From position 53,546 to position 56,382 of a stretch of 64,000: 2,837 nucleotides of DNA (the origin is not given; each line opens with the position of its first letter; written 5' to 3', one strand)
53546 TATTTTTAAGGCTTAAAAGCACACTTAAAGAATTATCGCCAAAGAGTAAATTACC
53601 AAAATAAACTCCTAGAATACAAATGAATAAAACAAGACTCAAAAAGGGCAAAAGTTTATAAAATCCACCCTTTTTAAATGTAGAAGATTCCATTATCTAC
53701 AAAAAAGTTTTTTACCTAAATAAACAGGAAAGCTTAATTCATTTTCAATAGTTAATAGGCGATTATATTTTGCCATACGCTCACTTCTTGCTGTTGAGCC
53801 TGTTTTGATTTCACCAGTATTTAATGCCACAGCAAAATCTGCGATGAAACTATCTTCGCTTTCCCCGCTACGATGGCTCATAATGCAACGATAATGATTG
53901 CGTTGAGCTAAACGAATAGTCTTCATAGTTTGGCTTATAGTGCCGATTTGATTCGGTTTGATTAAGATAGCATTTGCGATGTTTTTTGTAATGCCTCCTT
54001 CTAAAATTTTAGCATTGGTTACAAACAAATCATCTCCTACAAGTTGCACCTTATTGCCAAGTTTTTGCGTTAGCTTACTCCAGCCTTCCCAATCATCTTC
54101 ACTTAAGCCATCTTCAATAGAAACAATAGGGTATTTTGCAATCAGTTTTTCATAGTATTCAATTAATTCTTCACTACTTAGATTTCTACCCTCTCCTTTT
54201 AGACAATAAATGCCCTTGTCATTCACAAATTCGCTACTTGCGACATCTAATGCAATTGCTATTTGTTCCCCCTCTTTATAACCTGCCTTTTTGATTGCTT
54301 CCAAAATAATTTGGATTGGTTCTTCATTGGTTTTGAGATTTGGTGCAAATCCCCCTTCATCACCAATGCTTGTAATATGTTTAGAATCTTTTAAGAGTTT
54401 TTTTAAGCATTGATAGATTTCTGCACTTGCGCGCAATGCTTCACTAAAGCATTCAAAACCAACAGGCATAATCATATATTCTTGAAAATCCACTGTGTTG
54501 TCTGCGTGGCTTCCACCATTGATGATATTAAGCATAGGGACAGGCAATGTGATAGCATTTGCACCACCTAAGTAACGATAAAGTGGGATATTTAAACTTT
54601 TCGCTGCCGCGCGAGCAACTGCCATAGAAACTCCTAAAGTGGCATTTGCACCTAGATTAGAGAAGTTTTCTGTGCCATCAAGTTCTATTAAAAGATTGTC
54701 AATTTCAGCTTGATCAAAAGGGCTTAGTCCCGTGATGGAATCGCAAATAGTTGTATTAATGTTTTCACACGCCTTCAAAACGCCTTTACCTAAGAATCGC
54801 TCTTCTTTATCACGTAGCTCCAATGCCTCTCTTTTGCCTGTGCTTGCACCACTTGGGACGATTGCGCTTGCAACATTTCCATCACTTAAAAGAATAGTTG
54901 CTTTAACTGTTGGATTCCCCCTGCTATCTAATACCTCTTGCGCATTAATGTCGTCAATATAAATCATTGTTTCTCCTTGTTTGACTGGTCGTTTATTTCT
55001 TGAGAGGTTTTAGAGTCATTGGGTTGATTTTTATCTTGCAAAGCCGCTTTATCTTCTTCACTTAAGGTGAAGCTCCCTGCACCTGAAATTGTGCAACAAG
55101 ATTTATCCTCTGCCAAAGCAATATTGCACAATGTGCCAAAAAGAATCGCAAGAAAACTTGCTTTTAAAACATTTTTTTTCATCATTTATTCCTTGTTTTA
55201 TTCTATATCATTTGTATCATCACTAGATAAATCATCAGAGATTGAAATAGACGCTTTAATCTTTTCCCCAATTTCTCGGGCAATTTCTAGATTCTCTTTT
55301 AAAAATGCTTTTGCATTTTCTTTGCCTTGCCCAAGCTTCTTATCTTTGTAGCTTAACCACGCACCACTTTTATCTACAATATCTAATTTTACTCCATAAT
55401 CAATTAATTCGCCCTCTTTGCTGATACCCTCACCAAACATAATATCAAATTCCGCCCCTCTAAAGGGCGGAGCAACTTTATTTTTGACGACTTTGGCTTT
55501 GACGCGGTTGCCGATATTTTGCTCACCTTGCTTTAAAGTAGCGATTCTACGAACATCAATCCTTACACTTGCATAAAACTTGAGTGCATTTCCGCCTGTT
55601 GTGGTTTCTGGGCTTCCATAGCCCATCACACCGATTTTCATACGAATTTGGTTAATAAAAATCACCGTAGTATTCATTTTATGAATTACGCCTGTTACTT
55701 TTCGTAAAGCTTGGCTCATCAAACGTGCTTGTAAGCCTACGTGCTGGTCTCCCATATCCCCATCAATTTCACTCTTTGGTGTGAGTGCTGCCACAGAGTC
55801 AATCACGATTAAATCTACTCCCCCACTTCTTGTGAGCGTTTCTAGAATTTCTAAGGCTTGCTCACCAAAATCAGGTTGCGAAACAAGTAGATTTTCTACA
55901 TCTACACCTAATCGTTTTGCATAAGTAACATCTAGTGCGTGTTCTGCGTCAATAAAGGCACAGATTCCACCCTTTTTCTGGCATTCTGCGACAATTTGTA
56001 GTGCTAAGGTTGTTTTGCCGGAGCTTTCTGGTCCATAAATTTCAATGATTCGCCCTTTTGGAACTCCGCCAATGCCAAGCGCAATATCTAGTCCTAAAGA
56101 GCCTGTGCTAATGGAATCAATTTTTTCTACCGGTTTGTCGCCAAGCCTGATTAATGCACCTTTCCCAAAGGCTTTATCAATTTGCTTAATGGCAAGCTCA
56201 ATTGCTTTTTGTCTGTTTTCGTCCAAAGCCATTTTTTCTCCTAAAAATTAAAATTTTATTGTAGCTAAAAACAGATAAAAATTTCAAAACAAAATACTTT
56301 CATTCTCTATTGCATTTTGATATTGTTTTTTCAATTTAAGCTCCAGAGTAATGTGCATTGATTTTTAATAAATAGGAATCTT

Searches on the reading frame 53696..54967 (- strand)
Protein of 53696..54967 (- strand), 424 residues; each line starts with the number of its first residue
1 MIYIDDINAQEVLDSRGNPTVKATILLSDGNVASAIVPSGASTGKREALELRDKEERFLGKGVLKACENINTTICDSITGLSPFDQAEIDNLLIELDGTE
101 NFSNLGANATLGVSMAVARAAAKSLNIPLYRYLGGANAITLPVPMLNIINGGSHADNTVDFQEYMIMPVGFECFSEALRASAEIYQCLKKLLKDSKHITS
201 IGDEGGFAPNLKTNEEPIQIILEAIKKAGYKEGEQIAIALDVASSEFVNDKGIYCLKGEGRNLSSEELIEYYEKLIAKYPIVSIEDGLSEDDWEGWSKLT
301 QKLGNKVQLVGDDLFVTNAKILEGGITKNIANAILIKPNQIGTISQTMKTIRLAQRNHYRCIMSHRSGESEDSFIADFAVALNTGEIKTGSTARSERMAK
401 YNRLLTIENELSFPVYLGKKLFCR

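Call 82: search_protein_families(library=pfam, proteins=[window:53696-54967:-], max_evalue=0.0001)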
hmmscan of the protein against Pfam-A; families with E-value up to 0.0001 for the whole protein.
window:53696-54967:- (424 aa): 2 families
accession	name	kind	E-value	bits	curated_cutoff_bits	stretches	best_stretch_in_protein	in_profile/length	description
PF00113.28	Enolase_C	-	1.9e-118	395.5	21.5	1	139-420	2-291/296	Enolase, C-terminal TIM barrel domain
PF03952.21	Enolase_N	-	2.4e-55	186.7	35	1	4-133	1-131/131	Enolase, N-terminal domain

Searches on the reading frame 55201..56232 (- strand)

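Call 82: search_protein_families(library=pfam, proteins=[window:55201-56232:-], max_evalue=0.0001)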
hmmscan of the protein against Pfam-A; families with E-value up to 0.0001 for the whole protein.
window:55201-56232:- (344 aa): 7 families
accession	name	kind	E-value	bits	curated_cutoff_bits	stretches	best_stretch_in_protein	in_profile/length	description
PF00154.27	RecA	-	1.8e-141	470.5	27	1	9-271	1-262/262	recA bacterial DNA recombination protein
PF21096.2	RecA_C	-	2.9e-24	85.4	27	1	274-329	1-56/57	RecA C-terminal domain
PF06745.19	ATPase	-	1.3e-10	41.5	26.6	1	42-198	2-166/231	KaiC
PF08423.17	Rad51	-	7.4e-10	38.9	22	1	38-229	5-211/244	Rad51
PF13481.12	AAA_25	-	1.5e-06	28.4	27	1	57-157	30-162/195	AAA domain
PF01637.24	ATPase_2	-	3e-06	27.7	33.2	1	61-153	21-79/225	ATPase domain predominantly from Archaea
PF13479.12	AAA_24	-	6.1e-06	26.6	27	1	63-151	5-77/195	AAA domain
